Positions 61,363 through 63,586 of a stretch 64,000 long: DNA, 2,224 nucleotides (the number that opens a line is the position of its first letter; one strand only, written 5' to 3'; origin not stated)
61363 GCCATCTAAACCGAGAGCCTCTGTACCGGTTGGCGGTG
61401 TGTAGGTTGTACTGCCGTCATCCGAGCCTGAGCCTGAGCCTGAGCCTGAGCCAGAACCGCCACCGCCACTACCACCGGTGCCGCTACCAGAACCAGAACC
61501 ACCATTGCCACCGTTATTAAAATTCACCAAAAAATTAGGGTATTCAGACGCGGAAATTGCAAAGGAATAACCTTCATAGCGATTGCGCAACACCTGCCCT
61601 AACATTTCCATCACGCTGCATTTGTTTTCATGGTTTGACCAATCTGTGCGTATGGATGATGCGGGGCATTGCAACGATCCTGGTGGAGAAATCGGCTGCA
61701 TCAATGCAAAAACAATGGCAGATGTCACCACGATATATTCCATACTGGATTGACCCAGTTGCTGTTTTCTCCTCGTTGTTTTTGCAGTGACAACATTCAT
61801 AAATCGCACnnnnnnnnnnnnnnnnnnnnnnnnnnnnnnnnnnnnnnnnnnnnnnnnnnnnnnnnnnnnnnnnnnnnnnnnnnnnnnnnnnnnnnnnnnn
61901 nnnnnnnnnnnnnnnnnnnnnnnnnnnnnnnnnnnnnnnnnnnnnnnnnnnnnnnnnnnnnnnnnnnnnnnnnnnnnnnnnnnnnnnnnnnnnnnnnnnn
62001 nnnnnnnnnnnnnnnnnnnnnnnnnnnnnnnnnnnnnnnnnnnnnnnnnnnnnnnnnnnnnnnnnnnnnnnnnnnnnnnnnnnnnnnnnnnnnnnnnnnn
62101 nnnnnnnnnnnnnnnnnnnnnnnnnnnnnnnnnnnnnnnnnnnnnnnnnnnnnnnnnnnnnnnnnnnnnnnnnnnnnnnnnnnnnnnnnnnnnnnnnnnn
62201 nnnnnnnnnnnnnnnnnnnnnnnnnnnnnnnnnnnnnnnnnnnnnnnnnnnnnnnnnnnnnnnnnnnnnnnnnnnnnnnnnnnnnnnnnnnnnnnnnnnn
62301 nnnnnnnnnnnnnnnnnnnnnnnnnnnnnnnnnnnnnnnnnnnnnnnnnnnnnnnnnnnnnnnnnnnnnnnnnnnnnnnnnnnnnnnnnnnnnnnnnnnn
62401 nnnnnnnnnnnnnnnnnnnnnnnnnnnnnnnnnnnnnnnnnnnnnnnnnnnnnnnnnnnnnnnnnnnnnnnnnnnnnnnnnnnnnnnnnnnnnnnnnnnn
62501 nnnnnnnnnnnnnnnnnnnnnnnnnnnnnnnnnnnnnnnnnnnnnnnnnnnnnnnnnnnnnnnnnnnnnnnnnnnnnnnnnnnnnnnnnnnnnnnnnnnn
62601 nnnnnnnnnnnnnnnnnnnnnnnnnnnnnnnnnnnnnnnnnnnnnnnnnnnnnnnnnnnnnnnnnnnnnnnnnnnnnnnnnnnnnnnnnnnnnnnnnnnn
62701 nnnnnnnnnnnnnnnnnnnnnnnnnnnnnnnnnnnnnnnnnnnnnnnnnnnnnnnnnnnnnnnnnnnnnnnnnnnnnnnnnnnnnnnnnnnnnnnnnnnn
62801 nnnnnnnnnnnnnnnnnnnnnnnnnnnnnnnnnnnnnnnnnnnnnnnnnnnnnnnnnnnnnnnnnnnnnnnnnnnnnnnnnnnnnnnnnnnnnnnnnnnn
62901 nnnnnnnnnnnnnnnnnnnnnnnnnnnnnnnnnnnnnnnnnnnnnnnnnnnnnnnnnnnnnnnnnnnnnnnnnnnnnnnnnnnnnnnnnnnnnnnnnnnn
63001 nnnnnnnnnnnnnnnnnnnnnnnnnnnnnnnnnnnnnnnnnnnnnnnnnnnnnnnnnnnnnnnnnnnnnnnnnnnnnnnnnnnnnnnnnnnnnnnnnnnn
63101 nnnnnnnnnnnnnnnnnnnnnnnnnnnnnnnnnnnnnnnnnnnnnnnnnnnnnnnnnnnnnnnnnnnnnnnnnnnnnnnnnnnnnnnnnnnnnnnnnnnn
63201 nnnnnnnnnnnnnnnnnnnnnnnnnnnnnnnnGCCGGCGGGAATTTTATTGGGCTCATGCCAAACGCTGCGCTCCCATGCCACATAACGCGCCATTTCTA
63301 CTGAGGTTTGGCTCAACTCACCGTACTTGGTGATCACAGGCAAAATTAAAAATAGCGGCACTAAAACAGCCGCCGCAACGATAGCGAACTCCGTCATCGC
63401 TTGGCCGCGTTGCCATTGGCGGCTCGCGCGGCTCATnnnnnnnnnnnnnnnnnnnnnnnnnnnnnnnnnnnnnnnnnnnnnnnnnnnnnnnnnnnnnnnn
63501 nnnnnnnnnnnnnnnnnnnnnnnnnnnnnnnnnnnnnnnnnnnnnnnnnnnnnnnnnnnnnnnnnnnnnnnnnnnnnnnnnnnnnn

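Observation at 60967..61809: Modular Flp/TadE-type prepilin-like protein: prepilin leader, Gly/Ser linker, and the same repeat type as the neighbouring CpaB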

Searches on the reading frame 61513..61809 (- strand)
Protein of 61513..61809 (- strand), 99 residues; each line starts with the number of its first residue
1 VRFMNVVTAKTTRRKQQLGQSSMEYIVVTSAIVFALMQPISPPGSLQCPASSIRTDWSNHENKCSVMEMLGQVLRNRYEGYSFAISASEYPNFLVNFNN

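Call 6: search_protein_families(library=pfam, proteins=[window:61513-61809:-], max_evalue=10)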
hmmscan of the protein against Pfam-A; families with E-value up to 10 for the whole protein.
seq(99 aa): 2 families
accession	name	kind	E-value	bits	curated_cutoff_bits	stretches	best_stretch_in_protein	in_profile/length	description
PF03298.18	Stanniocalcin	-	0.19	11.5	23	1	45-95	89-140/200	Stanniocalcin family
PF23828.1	DUF7198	-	0.2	11.5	27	1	61-90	86-115/236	Family of unknown function (DUF7198)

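Call 7: find_homologous_proteins(query=window:61513-61809:-, max_evalue=0.01)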
Query seq(99 aa): 1 candidates shared short words with the query, none scored E <= 0.01.

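Call 16: search_protein_representatives(protein=window:61513-61809:-)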
Query: 99 residues. Proteins with E-value up to 0.001 (for the whole library): 19; up to 1e-10: 5; up to 1e-30: 1. The best 19 are listed.
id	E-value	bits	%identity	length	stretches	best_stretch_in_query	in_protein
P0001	3.4e-50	183.8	92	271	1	4-99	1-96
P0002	2.6e-22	94.7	59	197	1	15-97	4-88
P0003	3.2e-19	84.8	65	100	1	16-98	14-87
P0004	1.3e-17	79.6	57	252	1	14-97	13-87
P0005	8.5e-14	67.5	54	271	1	10-90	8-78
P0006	4.7e-10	55.5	39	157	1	10-93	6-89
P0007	9.7e-09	51.3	43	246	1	14-96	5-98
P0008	3.1e-07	46.5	39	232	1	15-96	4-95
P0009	2.0e-06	43.9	39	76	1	13-91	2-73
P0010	4.9e-06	42.6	54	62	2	10-37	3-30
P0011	9.2e-06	41.8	49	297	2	65-93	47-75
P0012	1.1e-05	41.5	45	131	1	11-93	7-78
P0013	2.4e-05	40.5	35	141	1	12-94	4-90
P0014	3.7e-05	39.9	35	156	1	14-94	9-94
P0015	3.8e-05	39.8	38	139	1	12-94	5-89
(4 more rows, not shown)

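Call 22: find_related_loci(query=A2, collection=genome_contigs, flank=10000)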
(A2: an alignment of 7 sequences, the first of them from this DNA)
Query A2 (94 aa) in genome_contigs; peptide patterns used: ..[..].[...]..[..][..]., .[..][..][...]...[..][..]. (x = any residue, [..] = any of these).
259 stretches matched a pattern; 28 encode a relative of the query (tblastn E <= 1e-3); 28 distinct loci.
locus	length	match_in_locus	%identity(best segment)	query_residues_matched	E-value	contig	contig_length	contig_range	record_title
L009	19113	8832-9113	91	1-94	3e-58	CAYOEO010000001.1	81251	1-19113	MAG TPA_asm: uncultured Pseudomonadales bacterium isolate SRP263991_co5_107 genome assembly, contig: NODE_687_length_812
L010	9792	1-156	88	43-94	3e-31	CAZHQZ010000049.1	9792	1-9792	MAG TPA_asm: uncultured Pseudomonadales bacterium isolate SRP263991_co5_282 genome assembly, contig: NODE_13597_length_9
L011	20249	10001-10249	60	14-94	8e-31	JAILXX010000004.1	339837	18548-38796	MAG: Cellvibrionaceae bacterium isolate PHBVgamm5 PHBVgamm5_contig_4, whole genome shotgun sequence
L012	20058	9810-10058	33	11-91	8e-11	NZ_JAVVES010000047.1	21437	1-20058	MAG: Sulfuriflexus sp. isolate TamC13-27 NODE_47_length_21437_cov_6.523642, whole genome shotgun sequence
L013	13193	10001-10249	35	11-91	2e-10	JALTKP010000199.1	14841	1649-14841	MAG: Gammaproteobacteria bacterium isolate S139_maxbin2_scaf2bin.214_VB S139_NODE_3647_length_14841_cov_7.621857, whole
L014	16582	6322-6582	33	9-91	8e-9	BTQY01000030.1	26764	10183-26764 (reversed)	MAG: Gammaproteobacteria bacterium BMS9Abin26 DNA, NODE_421_length_26764, whole genome shotgun sequence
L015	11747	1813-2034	36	14-89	2e-8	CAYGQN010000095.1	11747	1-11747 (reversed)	MAG TPA_asm: uncultured Gammaproteobacteria bacterium isolate ERP117304_co3_111 genome assembly, contig: NODE_7689_lengt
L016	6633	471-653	34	7-89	1e-7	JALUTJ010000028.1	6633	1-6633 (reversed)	MAG: Chromatiales bacterium isolate S146_metabat2_scaf2bin.254 S146_NODE_11105_length_6633_cov_2.852290, whole genome sh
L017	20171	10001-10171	30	11-90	5e-7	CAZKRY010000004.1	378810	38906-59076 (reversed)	MAG TPA_asm: uncultured Klebsiella sp. isolate SRP237561_co1_356 genome assembly, contig: NODE_13_length_378810_cov_15.0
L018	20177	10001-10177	32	11-89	1e-6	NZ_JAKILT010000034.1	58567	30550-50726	Shewanella sairae strain LMG 21408 contig00034, whole genome shotgun sequence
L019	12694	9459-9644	29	15-89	2e-6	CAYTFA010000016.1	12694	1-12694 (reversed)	MAG TPA_asm: uncultured Rhodocyclaceae bacterium isolate binchicken_co197_24 genome assembly, contig: NODE_8731_length_1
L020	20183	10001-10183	27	16-89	3e-6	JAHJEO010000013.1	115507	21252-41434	MAG: Gammaproteobacteria bacterium isolate Modern_marine_glass_biofilm.mb.13 Modern_marine_glas.mb.13_k141_516592, whole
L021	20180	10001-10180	31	4-83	5e-6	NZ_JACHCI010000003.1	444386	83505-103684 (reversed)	Janthinobacterium sp. S3T4 Ga0401195_03, whole genome shotgun sequence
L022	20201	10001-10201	30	3-89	7e-6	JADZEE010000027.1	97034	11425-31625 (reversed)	MAG: Gammaproteobacteria bacterium isolate SJ809 c_000000199365, whole genome shotgun sequence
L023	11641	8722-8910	30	10-89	1e-5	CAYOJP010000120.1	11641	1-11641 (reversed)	MAG TPA_asm: uncultured Gammaproteobacteria bacterium isolate SRP287453_co1_17 genome assembly, contig: NODE_10524_lengt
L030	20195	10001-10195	31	11-90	3e-5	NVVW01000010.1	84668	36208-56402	MAG: Methylophaga sp. isolate NORP53 Contig_source1383C_782, whole genome shotgun sequence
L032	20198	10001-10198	33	7-86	4e-5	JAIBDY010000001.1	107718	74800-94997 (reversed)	MAG: Piscirickettsiaceae bacterium isolate bin.8 k141_1592292_length_107718_cov_14.3305, whole genome shotgun sequence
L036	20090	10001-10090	50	10-41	2e-4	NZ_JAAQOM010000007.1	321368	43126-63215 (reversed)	Telluria antibiotica strain TW-1 contig7, whole genome shotgun sequence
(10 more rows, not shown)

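Call 32: search_solved_structures(query=A1, max_evalue=10, show_alignments=2)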
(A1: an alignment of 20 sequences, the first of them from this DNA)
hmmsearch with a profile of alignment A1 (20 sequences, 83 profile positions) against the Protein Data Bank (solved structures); distinct sequences matched with E-value up to 10: 0.

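Call 37: find_homologous_proteins(query=A1, max_evalue=0.001)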
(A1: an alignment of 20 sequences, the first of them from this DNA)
Query A1 (20 sequences) (94 aa, profile of the alignment): 122 proteins with E <= 0.001 among 2606 candidates; the best 120 are listed.
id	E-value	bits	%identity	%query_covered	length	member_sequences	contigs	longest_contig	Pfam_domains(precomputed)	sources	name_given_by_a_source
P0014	6.1e-27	111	33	97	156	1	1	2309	-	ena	-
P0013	4.8e-25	105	33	88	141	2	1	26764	-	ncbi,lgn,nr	ncbi:MAG: hypothetical protein BMS9Abin26_1491 [Gammaproteobacteria bacterium]|nr:MAG: hypothetical 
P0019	9.1e-25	104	33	85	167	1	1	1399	-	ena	-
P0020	1.8e-24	103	37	86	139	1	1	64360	-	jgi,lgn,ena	-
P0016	2.2e-24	103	36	83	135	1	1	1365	-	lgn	-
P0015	4.6e-24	102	36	88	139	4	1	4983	-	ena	-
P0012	6.4e-24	101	37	87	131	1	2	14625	-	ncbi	-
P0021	9.3e-24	101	35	81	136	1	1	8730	-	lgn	-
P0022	1.2e-23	100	35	83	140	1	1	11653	-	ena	-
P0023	1.4e-23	100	33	81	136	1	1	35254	-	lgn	-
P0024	1.5e-23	100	33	86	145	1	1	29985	-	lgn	-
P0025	4.4e-23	99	35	82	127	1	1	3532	-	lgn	-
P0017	5.6e-23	98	34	86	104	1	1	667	-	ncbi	-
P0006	6.0e-23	98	39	89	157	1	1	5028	-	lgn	-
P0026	1.2e-22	97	38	89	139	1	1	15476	-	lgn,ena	-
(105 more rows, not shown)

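Call 56: find_encoding_contigs(protein=P0004, flank=6000, max_places=2)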
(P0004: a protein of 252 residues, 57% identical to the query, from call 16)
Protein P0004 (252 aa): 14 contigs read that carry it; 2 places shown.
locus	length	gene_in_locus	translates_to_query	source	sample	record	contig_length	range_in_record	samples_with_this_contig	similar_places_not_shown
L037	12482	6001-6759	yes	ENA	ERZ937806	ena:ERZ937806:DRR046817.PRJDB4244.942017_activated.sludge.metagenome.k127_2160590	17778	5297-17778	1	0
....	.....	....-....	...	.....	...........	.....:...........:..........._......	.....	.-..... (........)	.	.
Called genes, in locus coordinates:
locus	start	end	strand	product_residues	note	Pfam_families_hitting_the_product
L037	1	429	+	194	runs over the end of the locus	PF01713:Smr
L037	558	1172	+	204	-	PF00027:cNMP_binding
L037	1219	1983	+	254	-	-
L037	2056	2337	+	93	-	-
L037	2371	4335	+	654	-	PF13400:Tad (weak)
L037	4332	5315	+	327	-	-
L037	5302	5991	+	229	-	-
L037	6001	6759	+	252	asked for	-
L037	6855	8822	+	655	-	PF08666:SAF (weak), PF16976:RcpC, PF08017:Fibrinogen_BP (weak), PF21785:Bflower_2 (weak), PF05593:RHS_repeat (faint), PF12396:DUF3659 (faint), PF21784:Bflower (faint), PF21785:Bflower_2 (weak)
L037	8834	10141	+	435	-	PF13629:T2SS-T3SS_pil_N, PF00263:Secretin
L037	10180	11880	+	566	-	PF00498:FHA, PF00437:T2SSE, PF27713:UCP018868 (weak)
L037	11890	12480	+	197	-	?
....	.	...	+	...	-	?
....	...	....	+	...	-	-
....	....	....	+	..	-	-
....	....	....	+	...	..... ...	-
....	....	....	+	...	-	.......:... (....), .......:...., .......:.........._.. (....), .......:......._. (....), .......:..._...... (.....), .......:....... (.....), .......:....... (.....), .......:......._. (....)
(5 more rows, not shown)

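Call 57: find_encoding_contigs(protein=P0007, flank=6000, max_places=2)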
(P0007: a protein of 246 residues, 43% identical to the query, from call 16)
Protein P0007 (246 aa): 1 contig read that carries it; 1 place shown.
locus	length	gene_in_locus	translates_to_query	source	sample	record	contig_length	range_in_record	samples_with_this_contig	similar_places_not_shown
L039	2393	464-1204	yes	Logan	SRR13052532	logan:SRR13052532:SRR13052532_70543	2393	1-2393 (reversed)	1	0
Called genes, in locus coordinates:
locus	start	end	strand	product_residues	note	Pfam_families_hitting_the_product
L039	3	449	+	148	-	?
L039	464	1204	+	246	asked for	-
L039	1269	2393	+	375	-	?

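Call 58: find_encoding_contigs(protein=P0005, flank=6000, max_places=1)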
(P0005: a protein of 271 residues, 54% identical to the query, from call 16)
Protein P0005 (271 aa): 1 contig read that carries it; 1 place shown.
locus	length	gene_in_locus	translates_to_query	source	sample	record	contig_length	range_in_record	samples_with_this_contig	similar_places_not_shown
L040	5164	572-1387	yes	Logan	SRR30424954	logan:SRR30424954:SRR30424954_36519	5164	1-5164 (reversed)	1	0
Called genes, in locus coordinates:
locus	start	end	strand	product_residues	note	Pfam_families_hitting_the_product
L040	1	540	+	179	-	?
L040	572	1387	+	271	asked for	-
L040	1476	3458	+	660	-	PF08666:SAF, PF16976:RcpC, PF08017:Fibrinogen_BP (weak), PF21785:Bflower_2 (weak), PF05593:RHS_repeat (faint), PF12396:DUF3659 (faint), PF21784:Bflower (faint), PF21785:Bflower_2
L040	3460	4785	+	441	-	PF13629:T2SS-T3SS_pil_N, PF00263:Secretin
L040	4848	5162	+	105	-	?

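Call 59: find_encoding_contigs(protein=P0008, flank=6000, max_places=1)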
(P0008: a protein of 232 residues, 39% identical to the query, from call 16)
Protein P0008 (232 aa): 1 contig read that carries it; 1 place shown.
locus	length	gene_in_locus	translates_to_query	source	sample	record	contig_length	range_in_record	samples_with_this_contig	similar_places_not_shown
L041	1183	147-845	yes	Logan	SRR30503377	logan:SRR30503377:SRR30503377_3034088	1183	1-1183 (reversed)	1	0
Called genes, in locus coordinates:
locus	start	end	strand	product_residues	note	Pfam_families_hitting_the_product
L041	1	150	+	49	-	?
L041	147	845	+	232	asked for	-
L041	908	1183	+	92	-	?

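Call 60: find_encoding_contigs(protein=P0011, flank=6000, max_places=1)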
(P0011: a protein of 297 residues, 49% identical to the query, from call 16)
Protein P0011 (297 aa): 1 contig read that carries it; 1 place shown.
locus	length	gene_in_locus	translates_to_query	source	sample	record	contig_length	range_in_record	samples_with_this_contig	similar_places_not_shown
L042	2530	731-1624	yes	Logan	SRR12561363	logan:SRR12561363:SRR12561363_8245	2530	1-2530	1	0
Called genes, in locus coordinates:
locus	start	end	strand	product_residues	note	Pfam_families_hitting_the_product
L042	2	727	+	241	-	?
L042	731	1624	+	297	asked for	-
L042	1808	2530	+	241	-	?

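Call 92: search_protein_families(library=pfam, proteins=[P0001, P0002, P0004, P0005, P0007, P0008, P0011, L030:9998-11026:+, L032:10004-11029:+, L017:9998-10513:+], max_evalue=0.1)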
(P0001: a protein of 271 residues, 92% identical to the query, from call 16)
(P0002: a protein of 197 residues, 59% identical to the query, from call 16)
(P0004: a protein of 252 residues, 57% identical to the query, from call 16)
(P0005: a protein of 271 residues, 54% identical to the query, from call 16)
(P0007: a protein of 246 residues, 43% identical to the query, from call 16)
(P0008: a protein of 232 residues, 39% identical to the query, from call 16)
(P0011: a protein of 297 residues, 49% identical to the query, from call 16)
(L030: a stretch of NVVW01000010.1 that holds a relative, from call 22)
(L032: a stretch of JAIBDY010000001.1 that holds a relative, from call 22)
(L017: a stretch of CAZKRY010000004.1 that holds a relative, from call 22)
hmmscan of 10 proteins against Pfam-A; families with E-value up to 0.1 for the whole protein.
P0001 (271 aa): 3 families
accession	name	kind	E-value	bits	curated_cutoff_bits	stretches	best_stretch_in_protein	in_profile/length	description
PF12396.14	DUF3659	-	2.1e-06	27.9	24.8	0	202-222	7-28/61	Protein of unknown function (DUF3659)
PF21785.3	Bflower_2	-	2.3e-05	24.7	38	1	142-179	42-79/112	5-fold beta-flower protein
PF21784.3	Bflower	-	0.02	15.7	25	1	152-221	3-64/116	4-fold beta flower protein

P0002 (197 aa): 2 families
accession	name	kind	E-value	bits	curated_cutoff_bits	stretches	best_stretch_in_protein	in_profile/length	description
PF12396.14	DUF3659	-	0.0077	16.5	24.8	1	152-172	8-28/61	Protein of unknown function (DUF3659)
PF21785.3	Bflower_2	-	0.05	13.9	38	1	143-172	22-66/112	5-fold beta-flower protein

P0004 (252 aa): 3 families
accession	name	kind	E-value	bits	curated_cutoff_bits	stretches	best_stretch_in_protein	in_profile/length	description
PF21785.3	Bflower_2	-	4.4e-05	23.7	38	1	118-162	36-80/112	5-fold beta-flower protein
PF12396.14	DUF3659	-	0.0051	17.1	24.8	0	234-251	37-54/61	Protein of unknown function (DUF3659)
PF21784.3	Bflower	-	0.032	15.1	25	1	118-162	20-63/116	4-fold beta flower protein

P0005 (271 aa): 2 families
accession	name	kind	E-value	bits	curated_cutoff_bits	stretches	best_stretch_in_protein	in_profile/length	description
PF21785.3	Bflower_2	-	0.0045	17.2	38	1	116-176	35-95/112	5-fold beta-flower protein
PF12396.14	DUF3659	-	0.088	13.1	24.8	0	116-160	13-54/61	Protein of unknown function (DUF3659)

P0007 (246 aa): 2 families
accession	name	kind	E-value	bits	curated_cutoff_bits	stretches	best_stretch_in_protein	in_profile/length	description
PF21785.3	Bflower_2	-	0.0065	16.7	38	0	146-184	22-58/112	5-fold beta-flower protein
PF12396.14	DUF3659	-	0.0065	16.7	24.8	0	226-244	38-56/61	Protein of unknown function (DUF3659)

P0008 (232 aa): 1 family
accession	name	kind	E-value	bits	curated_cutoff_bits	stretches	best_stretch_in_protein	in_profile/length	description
PF21785.3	Bflower_2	-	0.082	13.2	38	0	152-230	21-94/112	5-fold beta-flower protein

P0011 (297 aa): 0 families

L030:9998-11026:+ (342 aa): 0 families

L032:10004-11029:+ (341 aa): 0 families

L017:9998-10513:+ (171 aa): 0 families

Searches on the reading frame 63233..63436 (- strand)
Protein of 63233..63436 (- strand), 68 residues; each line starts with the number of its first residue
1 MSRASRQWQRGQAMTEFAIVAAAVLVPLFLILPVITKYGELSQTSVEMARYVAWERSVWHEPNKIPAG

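Call 6: search_protein_families(library=pfam, proteins=[window:63233-63436:-], max_evalue=10)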
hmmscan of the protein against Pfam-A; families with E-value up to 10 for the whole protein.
seq(68 aa): 2 families
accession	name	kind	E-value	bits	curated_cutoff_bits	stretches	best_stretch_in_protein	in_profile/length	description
PF11857.13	DUF3377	-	0.14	12.5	26.5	1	19-36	27-44/72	Domain of unknown function (DUF3377)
PF07811.17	TadE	-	3.1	8.4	22.9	1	11-31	1-21/43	TadE-like protein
